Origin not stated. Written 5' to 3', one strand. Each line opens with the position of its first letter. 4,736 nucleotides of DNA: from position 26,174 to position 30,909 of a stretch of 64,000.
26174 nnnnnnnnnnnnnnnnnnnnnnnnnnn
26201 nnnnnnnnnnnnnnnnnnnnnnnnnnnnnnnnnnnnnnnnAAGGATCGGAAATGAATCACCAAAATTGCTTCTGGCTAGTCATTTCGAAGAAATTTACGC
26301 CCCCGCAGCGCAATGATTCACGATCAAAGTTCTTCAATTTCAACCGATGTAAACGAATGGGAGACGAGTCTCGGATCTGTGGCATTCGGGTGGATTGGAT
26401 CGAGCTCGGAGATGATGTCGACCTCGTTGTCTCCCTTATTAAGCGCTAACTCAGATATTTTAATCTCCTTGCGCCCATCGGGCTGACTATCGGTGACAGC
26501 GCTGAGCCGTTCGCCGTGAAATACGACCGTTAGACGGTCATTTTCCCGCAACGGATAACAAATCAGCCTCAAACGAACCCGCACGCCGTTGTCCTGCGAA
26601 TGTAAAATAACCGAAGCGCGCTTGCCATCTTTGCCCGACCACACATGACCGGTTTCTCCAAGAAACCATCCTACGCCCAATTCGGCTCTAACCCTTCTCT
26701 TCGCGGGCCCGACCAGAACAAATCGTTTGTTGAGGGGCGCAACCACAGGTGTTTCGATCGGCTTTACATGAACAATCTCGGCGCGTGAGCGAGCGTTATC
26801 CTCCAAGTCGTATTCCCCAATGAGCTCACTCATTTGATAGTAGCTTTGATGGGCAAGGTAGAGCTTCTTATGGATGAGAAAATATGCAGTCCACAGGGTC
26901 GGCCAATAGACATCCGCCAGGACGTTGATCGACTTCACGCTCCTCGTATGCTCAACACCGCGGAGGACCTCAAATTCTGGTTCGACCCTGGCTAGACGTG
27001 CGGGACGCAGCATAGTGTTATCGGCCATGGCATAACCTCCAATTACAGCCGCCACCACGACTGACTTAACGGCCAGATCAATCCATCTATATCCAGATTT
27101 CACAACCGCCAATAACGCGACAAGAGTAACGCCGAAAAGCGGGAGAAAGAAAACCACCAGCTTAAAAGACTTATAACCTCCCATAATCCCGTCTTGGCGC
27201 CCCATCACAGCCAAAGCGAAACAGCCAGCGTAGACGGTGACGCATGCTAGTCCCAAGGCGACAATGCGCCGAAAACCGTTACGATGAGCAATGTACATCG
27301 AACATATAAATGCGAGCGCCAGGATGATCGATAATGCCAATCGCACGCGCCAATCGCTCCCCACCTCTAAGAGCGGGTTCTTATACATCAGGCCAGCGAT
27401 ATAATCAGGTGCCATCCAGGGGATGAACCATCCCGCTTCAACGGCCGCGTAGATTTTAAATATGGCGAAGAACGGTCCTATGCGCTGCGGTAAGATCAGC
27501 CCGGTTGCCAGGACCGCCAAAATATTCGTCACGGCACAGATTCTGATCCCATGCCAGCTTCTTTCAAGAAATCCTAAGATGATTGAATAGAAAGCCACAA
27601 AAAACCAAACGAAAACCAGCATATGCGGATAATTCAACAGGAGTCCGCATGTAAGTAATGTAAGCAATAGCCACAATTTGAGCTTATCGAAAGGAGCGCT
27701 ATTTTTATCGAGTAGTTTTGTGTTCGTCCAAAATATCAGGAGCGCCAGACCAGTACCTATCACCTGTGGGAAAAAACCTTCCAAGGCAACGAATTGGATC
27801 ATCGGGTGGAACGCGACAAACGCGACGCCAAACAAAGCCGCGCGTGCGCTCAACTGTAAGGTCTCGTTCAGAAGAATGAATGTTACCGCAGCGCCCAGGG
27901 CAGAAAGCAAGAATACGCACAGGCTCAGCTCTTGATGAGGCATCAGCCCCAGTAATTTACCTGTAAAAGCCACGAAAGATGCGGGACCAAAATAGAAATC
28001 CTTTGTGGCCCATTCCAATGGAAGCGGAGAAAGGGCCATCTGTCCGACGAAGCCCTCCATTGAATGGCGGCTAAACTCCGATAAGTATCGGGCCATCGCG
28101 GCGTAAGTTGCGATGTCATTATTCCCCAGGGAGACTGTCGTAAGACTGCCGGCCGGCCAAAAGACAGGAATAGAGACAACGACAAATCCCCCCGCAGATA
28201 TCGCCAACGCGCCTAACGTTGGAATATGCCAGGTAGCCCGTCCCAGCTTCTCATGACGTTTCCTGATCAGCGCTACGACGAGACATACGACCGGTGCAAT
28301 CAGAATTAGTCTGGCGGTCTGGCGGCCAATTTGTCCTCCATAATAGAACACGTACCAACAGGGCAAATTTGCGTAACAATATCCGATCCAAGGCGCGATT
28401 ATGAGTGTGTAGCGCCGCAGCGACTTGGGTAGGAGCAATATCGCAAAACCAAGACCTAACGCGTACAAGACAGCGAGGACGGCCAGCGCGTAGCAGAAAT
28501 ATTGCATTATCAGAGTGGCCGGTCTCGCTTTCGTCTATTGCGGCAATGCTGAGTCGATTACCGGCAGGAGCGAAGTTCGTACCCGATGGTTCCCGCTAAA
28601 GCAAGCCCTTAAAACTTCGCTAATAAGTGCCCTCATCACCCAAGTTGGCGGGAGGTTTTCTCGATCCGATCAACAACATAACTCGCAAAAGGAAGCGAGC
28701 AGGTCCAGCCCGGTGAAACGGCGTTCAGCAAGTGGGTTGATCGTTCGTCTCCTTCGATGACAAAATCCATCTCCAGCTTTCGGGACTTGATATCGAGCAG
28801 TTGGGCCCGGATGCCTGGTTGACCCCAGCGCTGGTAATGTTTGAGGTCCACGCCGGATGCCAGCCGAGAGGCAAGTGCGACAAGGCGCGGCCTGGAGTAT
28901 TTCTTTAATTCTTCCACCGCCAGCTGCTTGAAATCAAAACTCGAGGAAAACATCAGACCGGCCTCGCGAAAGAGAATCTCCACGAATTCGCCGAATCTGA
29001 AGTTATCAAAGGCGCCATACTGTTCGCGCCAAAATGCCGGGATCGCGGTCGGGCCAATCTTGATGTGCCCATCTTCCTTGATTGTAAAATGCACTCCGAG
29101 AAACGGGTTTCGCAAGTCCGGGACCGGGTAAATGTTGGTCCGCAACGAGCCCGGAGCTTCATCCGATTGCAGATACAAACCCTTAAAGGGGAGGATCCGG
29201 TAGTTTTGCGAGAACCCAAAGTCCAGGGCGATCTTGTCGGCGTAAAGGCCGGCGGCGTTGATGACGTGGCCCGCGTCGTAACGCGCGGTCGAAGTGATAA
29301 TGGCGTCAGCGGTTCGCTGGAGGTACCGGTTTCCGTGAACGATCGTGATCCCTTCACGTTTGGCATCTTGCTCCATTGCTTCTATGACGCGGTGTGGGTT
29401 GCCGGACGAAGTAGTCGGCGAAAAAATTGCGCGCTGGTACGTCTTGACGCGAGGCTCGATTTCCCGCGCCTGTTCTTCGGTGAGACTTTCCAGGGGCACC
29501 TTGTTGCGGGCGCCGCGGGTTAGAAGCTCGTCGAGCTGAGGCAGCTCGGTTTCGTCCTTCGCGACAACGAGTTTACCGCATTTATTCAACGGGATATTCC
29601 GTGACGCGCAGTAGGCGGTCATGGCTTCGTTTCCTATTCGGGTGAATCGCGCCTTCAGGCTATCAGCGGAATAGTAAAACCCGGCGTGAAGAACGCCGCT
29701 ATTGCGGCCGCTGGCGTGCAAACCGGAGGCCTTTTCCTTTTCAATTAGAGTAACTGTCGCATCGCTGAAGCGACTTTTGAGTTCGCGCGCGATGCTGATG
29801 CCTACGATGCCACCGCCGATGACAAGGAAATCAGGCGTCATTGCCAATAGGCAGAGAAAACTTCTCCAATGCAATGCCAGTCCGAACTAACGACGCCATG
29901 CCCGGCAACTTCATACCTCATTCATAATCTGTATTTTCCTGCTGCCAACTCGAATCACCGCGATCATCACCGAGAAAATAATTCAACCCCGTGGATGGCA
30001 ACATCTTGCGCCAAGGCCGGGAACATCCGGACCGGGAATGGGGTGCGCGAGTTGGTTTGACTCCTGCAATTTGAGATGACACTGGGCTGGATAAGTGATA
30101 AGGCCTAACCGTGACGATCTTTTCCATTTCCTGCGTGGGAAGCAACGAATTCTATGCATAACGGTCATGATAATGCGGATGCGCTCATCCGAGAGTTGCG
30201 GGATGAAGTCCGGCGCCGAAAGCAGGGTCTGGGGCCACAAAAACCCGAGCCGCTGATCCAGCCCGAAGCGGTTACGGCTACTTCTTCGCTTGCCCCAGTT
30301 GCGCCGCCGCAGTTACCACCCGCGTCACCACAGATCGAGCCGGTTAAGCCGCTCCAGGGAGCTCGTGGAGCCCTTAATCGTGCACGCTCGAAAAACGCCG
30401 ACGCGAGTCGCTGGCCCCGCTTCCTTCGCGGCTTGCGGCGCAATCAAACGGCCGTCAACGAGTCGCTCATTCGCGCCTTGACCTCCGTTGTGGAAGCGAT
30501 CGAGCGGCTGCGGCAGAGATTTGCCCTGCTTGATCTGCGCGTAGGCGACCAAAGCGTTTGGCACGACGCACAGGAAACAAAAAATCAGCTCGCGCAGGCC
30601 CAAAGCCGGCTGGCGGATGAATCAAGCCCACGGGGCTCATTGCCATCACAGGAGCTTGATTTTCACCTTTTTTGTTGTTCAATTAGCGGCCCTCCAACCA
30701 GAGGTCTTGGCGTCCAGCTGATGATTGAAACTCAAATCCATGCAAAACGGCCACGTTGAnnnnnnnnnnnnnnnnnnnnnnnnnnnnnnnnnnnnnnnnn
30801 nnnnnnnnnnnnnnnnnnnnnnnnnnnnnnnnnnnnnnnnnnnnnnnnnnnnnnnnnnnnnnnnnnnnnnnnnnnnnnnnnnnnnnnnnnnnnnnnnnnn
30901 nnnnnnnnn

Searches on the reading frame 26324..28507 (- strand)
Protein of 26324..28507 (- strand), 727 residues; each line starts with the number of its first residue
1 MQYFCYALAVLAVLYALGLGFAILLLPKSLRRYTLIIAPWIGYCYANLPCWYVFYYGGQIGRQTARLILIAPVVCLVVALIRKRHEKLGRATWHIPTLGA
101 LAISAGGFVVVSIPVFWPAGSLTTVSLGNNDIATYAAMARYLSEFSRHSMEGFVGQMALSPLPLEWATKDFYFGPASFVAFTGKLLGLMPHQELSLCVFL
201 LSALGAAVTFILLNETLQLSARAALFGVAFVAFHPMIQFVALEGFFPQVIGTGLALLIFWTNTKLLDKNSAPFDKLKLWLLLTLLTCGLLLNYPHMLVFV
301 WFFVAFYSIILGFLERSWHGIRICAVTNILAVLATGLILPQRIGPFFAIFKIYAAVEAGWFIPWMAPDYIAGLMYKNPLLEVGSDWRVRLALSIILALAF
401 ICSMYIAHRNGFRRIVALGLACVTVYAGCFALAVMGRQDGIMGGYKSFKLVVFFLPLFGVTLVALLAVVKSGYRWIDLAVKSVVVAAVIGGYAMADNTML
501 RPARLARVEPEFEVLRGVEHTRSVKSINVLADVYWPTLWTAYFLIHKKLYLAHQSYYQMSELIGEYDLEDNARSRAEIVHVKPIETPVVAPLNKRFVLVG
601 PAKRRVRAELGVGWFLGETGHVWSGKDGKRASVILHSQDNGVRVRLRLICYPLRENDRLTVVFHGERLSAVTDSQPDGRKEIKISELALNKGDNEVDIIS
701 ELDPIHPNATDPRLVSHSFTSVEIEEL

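Call 7: search_protein_families(library=pfam, proteins=[window:26324-28507:-], max_evalue=0.001)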
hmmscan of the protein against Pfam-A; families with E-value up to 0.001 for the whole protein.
window:26324-28507:- (727 aa): 0 families

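Call 18: search_protein_families(library=ncbifam, proteins=[window:26324-28507:-], max_evalue=0.01)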
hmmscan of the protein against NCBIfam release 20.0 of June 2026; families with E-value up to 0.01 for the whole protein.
window:26324-28507:- (727 aa): 1 family
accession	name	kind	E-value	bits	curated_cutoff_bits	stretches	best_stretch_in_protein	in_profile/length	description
TIGR02234.1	trp_oprn_chp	hypoth_equivalog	0.0044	16.9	71.15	1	363-439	25-100/202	TIGR02234 family membrane protein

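Call 85: search_solved_structures(query=window:26324-28507:-, max_evalue=1)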
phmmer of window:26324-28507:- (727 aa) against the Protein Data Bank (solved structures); distinct sequences matched with E-value up to 1: 3.
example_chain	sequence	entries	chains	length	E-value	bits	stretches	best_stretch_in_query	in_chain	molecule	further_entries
5ocs_A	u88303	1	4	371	0.001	20.5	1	88-156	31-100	Putative NADH-depentdent flavin oxidoreductase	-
4r6f_A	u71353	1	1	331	0.029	15.7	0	97-134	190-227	Leucine rich repeat DLRR_I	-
8pun_A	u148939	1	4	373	0.048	15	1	92-147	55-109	NADPH dehydrogenase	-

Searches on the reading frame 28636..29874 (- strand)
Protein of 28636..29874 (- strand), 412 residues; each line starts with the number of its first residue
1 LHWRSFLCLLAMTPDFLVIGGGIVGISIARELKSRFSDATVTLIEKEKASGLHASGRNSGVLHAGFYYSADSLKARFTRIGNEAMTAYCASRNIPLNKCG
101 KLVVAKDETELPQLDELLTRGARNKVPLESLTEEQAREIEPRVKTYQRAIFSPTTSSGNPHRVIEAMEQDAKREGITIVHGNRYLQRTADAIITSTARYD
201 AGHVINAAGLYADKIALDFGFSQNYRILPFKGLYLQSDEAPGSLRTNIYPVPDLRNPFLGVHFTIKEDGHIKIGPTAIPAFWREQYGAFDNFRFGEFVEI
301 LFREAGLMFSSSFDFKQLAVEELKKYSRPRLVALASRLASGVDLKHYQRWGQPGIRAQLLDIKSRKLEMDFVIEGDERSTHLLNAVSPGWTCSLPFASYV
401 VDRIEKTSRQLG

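Call 7: search_protein_families(library=pfam, proteins=[window:28636-29874:-], max_evalue=0.001)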
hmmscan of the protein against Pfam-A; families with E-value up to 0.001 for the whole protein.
window:28636-29874:- (412 aa): 3 families
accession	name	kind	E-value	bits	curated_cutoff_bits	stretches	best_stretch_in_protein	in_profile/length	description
PF01266.30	DAO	-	6.8e-52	177.6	27.9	1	15-402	1-352/353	FAD dependent oxidoreductase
PF13450.12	NAD_binding_8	-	2.2e-05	25.1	21.9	1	18-58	1-39/68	NAD(P)-binding Rossmann-like domain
PF07992.20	Pyr_redox_2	-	0.00031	20.7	26.1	0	15-63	2-48/291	Pyridine nucleotide-disulphide oxidoreductase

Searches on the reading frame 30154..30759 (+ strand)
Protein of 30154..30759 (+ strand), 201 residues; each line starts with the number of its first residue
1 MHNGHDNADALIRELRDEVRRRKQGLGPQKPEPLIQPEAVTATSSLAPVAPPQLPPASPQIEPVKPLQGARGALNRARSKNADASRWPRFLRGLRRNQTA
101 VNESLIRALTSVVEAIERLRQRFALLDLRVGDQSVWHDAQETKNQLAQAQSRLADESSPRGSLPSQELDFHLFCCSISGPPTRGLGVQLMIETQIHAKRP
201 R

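Call 5: search_protein_families(library=pfam, proteins=[window:30154-30759:+], max_evalue=0.01)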
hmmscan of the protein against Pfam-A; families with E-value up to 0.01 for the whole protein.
window:30154-30759:+ (201 aa): 0 families

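Call 18: search_protein_families(library=ncbifam, proteins=[window:30154-30759:+], max_evalue=0.01)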
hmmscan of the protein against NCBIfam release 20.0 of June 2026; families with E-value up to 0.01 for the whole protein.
window:30154-30759:+ (201 aa): 0 families

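Call 70: find_encoding_contigs(protein=window:30154-30759:+, flank=3500, max_places=10)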
Protein window:30154-30759:+ (201 aa): 3 contigs read that carry it; 3 places shown.
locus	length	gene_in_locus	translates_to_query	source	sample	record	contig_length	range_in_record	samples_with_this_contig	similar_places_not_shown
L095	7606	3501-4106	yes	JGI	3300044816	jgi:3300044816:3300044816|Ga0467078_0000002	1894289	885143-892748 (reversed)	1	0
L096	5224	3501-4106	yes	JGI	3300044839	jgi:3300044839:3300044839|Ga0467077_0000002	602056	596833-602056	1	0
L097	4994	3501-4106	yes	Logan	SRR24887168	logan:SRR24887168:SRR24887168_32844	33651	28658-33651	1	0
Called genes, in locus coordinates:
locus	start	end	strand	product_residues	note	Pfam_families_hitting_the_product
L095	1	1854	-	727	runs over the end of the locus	-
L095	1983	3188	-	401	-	PF01266:DAO, PF13450:NAD_binding_8 (faint)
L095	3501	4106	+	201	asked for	-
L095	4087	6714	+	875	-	PF13489:Methyltransf_23, PF07021:MetW (weak), PF08241:Methyltransf_11, PF13649:Methyltransf_25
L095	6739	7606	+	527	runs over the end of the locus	PF00534:Glycos_transf_1, PF13692:Glyco_trans_1_4, PF20706:GT4-conflict (weak)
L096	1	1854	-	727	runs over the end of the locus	-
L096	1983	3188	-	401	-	PF01266:DAO, PF13450:NAD_binding_8 (faint)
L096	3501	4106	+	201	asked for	-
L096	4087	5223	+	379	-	?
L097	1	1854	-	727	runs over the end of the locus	-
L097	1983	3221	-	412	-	PF01266:DAO, PF13450:NAD_binding_8 (faint)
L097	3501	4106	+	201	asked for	-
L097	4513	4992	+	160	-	?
